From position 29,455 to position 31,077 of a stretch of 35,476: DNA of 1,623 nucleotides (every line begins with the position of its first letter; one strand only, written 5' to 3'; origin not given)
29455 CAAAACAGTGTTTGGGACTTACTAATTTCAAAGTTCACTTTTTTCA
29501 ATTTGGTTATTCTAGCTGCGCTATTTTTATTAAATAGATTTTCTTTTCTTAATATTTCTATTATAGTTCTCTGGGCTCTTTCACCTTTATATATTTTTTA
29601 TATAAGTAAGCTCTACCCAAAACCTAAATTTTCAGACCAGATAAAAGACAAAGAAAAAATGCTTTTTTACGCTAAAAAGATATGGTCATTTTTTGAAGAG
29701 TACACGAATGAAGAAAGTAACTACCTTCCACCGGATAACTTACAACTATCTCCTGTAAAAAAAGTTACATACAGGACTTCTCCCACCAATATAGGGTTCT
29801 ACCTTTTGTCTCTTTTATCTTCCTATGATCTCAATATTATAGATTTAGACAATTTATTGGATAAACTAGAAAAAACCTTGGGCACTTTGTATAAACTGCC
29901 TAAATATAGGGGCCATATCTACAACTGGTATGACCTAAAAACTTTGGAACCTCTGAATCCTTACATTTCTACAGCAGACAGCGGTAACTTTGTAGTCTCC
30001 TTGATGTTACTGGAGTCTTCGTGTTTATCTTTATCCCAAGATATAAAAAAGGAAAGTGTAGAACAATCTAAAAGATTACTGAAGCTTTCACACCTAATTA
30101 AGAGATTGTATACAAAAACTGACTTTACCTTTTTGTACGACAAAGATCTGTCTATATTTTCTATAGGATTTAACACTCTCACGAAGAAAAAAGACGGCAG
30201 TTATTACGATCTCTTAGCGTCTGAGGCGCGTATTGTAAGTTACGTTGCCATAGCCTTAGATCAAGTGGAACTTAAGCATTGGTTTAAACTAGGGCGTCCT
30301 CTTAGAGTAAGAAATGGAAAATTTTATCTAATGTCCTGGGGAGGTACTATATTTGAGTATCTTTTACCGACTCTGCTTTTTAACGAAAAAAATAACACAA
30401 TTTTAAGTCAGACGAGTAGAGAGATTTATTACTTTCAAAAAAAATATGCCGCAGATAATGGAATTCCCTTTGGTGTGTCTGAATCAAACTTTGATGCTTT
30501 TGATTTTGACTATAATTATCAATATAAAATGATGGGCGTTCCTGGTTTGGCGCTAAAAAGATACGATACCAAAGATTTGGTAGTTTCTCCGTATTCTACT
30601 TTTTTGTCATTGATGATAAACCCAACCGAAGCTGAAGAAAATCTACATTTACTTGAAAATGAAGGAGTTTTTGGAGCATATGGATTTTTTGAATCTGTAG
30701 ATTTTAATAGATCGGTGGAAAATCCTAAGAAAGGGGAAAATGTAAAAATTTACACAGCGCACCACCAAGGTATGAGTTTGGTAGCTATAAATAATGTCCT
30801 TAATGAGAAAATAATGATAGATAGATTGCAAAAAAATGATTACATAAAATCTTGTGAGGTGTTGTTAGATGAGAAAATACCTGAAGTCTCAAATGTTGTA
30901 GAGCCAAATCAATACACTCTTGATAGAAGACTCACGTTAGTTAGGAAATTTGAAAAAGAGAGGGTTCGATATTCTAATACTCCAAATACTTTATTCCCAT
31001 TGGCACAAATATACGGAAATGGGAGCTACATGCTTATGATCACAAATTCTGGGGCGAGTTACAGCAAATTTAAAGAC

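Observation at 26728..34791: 8-kb single gene with the full cyclic beta-1,2-glucan synthase architecture in a compact, reduced-looking genome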

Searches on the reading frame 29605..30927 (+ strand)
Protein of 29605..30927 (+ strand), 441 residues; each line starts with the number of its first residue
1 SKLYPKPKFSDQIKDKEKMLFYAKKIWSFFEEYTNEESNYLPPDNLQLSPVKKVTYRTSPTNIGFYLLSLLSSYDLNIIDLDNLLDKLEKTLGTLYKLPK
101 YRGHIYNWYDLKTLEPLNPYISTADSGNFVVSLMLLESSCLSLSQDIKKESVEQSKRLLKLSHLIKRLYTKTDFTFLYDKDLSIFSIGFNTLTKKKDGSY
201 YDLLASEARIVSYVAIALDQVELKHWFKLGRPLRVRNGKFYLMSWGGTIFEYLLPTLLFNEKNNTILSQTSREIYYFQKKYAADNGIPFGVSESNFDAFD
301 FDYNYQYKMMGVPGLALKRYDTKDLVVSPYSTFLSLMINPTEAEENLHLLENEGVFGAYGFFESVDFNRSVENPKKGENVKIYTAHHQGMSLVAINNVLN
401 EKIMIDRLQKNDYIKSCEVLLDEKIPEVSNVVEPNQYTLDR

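Call 26: search_solved_structures(query=window:29629-30885:+, max_evalue=0.001, show_alignments=3)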
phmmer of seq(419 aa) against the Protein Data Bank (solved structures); distinct sequences matched with E-value up to 0.001: 5.
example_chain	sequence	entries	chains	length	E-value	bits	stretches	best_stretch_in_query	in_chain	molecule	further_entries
8wy1_A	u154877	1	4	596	1.3e-107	363.9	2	141-418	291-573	Glycosyltransferase 36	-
8rf9_A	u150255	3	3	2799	1.9e-85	291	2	126-418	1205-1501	Cyclic beta 1-2 glucan synthetase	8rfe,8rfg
8rf0_A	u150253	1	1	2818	1.9e-85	291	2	126-418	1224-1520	Cyclic beta-(1,2)-glucan synthase NdvB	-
8xuj_A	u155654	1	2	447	3.9e-13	52.8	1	33-360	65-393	Membrane protein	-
3eu8_A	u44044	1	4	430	8.4e-06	28.7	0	55-165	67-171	putative glucoamylase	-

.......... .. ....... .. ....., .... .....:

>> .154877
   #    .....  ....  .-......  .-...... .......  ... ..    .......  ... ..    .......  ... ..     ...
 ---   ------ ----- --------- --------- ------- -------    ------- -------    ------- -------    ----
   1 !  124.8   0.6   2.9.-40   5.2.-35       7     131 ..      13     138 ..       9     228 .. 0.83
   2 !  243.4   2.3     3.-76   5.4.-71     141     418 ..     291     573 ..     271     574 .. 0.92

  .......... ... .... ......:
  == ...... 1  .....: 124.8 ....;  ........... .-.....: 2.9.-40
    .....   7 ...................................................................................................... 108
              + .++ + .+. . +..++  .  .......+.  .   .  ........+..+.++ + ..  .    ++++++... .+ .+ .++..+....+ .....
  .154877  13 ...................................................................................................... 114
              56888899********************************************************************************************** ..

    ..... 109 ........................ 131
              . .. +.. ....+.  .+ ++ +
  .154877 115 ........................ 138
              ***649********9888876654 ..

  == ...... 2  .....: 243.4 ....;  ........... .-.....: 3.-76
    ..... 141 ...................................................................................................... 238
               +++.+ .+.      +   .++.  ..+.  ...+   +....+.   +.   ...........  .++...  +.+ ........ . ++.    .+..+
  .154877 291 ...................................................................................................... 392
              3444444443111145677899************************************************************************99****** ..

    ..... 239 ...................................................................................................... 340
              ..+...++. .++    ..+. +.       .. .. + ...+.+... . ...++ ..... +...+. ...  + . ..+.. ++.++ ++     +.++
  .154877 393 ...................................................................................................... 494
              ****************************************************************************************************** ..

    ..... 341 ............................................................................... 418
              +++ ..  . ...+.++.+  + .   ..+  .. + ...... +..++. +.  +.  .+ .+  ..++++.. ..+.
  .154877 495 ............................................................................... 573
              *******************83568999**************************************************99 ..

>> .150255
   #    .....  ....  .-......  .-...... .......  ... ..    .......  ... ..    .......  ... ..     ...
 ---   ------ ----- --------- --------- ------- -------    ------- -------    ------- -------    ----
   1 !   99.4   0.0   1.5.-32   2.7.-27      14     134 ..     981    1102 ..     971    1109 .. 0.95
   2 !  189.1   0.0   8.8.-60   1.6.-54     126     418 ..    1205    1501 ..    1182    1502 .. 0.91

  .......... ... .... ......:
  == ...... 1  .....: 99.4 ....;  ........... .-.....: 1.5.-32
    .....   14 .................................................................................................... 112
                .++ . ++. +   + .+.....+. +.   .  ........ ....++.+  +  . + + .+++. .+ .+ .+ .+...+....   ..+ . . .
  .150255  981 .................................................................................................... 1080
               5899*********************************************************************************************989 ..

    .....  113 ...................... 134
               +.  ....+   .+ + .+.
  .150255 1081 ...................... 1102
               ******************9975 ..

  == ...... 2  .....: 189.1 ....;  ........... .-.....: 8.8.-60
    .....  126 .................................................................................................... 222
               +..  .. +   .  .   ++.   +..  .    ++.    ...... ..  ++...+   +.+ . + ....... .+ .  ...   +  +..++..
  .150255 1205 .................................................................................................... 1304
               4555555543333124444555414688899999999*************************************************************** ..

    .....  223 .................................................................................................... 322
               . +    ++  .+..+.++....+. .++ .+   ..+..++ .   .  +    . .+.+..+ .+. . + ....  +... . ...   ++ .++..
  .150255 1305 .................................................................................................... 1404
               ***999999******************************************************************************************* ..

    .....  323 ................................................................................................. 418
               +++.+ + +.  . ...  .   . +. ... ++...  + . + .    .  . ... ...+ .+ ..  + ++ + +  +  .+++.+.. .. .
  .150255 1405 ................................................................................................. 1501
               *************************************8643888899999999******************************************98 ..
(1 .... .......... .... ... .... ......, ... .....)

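Call 60: predict_structure(alignment_id=A1)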
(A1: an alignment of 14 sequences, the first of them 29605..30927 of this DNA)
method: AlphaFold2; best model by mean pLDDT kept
length: 441 residues; sequences in the alignment: 14
mean_pLDDT: 86.6   pTM: 0.91
mean pLDDT of the five models: 86.6, 84.3, 83.6, 83.3, 79.5
residues with pLDDT >= 90: 260; 70-90: 113; 50-70: 55; < 50: 13
segments of 3 or more residues with pLDDT < 50: 370-372, 374-376, 438-441
pLDDT, mean of each block of 10 residues (from residue 1): 71 97 98 96 91 92 98 99 98 97 96 94 95 99 96 98 98 95 90 89 71 95 83 76 77 89 87 89 84 61 64 66 70 94 95 90 67 53 93 98 96 93 83 57 29
secondary structure, 60 per line:
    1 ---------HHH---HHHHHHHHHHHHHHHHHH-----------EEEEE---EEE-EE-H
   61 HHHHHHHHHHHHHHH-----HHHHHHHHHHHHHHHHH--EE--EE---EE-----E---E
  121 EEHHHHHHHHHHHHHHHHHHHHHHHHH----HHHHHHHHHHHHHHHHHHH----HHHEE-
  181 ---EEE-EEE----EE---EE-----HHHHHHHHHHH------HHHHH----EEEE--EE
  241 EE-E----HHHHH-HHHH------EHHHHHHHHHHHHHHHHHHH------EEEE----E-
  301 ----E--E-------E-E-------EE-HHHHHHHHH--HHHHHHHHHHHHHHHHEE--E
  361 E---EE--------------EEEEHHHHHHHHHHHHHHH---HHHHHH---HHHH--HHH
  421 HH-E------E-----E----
elements in order: H16-33 E45-49 E53-55 H60-75 H81-97 E120-122 H123-147 H152-170 E184-186 E188-190 H207-217 H224-228 E233-236 E239-242 H249-253 H255-258 H266-284 E291-294 H329-337 H340-355 E381-384 H385-399 H403-408 H412-415 H418-422

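Call 62: fold_search(model_id=the predicted structure, library=pdb)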
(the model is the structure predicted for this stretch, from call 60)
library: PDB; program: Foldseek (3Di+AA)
matches with E <= 10: 317; with E <= 0.001: 48
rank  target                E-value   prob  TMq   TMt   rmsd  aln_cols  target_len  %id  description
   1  8wy1_B                2.1e-36  1.00  0.84  0.65   6.7       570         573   32  The structure of cyclization domain in cyclic beta-1,2-glucan synthase from Thermoanaerobacter italicus (released 2024-02-14)
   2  8wy1_A                3.9e-36  1.00  0.84  0.65   7.3       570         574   33  The structure of cyclization domain in cyclic beta-1,2-glucan synthase from Thermoanaerobacter italicus (released 2024-02-14)
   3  8rf0_A                8.0e-31  1.00  0.86  0.14   7.0       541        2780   30  WT-CGS sample in nanodisc (released 2024-03-20)
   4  8rfe_A                1.9e-30  1.00  0.86  0.14   7.0       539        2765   31  CgsiGP2 sample in nanodisc (released 2024-03-20)
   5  8rf9                  2.5e-30  1.00  0.85  0.15   7.5       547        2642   30  CgsiGP1 sample in nanodisc (released 2024-03-20)
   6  8xuj_A                3.2e-19  1.00  0.73  0.76   7.2       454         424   20  Structure of beta-1,2-glucanase from Endozoicomonas elysicola (EeSGL1, ligand-free) (released 2025-01-22)
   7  8xuj_B                4.1e-19  1.00  0.71  0.74   3.9       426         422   20  Structure of beta-1,2-glucanase from Endozoicomonas elysicola (EeSGL1, ligand-free) (released 2025-01-22)
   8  8xul_A                3.5e-15  1.00  0.73  0.73   5.4       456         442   17  Structure of beta-1,2-glucanase from Xanthomonas campestris pv. campestris (beta-1,2-glucoheptasaccharide complex)-E23 (released 2025-01-22)
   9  4qt9_A                7.4e-15  1.00  0.71  0.75   4.2       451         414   14  Crystal structure of a putative glucoamylase (BACCAC_03554) from Bacteroides caccae ATCC 43185 at 2.05 A resolution (released 2014-08-06)
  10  5gzh_A                7.8e-15  1.00  0.70  0.72   4.5       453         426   13  Endo-beta-1,2-glucanase from Chitinophaga pinensis - ligand free form (released 2017-03-15)
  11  5gzk_A                8.2e-15  1.00  0.70  0.74   4.4       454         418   13  Endo-beta-1,2-glucanase from Chitinophaga pinensis - sophorotriose and glucose complex (released 2017-03-15)
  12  4qt9_B                1.1e-14  1.00  0.71  0.75   4.2       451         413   14  Crystal structure of a putative glucoamylase (BACCAC_03554) from Bacteroides caccae ATCC 43185 at 2.05 A resolution (released 2014-08-06)
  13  3eu8_A                1.3e-14  1.00  0.72  0.75   4.4       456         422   16  Crystal structure of putative glucoamylase (YP_210071.1) from Bacteroides fragilis NCTC 9343 at 2.12 A resolution (released 2008-10-21)
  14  5z06_A                8.1e-13  1.00  0.68  0.45   4.6       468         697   13  Crystal structure of beta-1,2-glucanase from Parabacteroides distasonis (released 2018-05-30)
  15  5z06_B                8.9e-13  1.00  0.68  0.45   4.6       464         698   12  Crystal structure of beta-1,2-glucanase from Parabacteroides distasonis (released 2018-05-30)
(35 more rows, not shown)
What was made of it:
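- On GH189 (CGS cyclisation / beta-1,2-glucanotransferase domain): The model matches 8WY1 and 8RF0 at TM 0.84-0.86 (calls 60, 62).
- Closest known: GH144/GH162 endo-beta-1,2-glucanases. Same: TM-scores are 0.70-0.76 in both normalisations (call 62).
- Cyclase fold: the model (pLDDT 86.6, pTM 0.91) matches the TiCGS and At Cgs cyclase domains at TM 0.84-0.86 (calls 60, 62). It has the size of endo-beta-1,2-glucanases (TM to target ~0.75, call 62).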

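Call 84: search_protein_representatives(protein=window:29605-30927:+)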
Query: 441 residues. Proteins with E-value up to 0.001 (for the whole library): 6690; up to 1e-10: 4483; up to 1e-30: 2111. The best 150 are listed.
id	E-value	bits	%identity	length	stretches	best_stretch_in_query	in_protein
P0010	2.9e-210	715.5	69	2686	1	1-438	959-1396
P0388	2.2e-148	511.6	66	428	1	1-351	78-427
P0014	4.1e-119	415.1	46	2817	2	132-433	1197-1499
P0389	1.7e-114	399.9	49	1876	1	6-431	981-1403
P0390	2.5e-112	392.8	47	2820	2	154-435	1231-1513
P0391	9.0e-112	391.0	45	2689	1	2-439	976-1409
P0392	1.3e-109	383.9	45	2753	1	14-427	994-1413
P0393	1.3e-109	383.8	47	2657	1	5-436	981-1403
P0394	3.7e-109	382.3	46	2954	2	148-439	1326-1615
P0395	1.1e-108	380.8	48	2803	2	169-435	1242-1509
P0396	1.4e-106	373.9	47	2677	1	15-427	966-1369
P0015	3.1e-106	372.7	48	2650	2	162-433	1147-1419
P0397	3.6e-106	372.5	48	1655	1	15-426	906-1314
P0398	5.5e-106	371.9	49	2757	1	20-429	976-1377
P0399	5.6e-105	368.6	45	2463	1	14-428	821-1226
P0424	6.0e-100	352.0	43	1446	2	150-434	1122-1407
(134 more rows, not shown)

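Call 85: find_encoding_contigs(protein=P0398, flank=6000, max_places=1)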
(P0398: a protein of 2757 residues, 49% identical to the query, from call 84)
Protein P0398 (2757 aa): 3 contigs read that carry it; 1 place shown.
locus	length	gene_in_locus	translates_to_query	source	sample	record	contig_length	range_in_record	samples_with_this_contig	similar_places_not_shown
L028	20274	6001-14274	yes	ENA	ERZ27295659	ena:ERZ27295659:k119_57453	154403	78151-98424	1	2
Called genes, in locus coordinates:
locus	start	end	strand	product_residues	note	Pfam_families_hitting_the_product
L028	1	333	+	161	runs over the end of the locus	PF00383:dCMP_cyt_deam_1, PF14437:MafB19-deam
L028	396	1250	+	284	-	-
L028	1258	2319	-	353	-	PF00814:TsaD, PF22521:HypF_C_2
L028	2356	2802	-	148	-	PF00583:Acetyltransf_1, PF13673:Acetyltransf_10, PF13420:Acetyltransf_4 (weak), PF13508:Acetyltransf_7, PF08445:FR47 (weak)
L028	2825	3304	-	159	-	PF01451:LMWPc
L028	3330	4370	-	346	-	PF01300:Sua5_yciO_yrdC, PF03481:Sua5_C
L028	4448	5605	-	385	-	PF03462:PCRF, PF00472:RF-1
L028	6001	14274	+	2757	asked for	PF10091:Glycoamylase, PF06165:GH94_b-supersand, PF17167:Glyco_hydro_94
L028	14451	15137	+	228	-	PF07833:Cu_amine_oxidN1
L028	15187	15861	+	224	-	PF13662:Toprim_4 (weak), PF01751:Toprim (weak), PF13331:DUF4093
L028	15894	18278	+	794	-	PF00488:MutS_V, PF01713:Smr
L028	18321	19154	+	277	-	PF01048:PNP_UDP_1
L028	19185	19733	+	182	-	PF01569:PAP2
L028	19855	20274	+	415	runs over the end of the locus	PF00438:S-AdoMet_synt_N, PF02772:S-AdoMet_synt_M, PF02773:S-AdoMet_synt_C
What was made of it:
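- Compact Cgs proteins also occur in Firmicute-like contexts (L028, call 85).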

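Call 88: find_encoding_contigs(protein=P0393, flank=8000, max_places=1)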
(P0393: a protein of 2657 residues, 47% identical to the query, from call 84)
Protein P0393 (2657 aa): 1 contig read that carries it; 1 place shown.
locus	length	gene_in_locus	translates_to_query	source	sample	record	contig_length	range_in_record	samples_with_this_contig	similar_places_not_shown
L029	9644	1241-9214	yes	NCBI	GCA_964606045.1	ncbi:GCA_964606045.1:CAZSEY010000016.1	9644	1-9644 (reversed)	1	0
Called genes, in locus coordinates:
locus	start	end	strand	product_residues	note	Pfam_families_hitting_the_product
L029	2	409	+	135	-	?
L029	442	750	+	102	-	PF10343:Q_salvage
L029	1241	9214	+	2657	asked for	PF10091:Glycoamylase (weak), PF06165:GH94_b-supersand, PF17167:Glyco_hydro_94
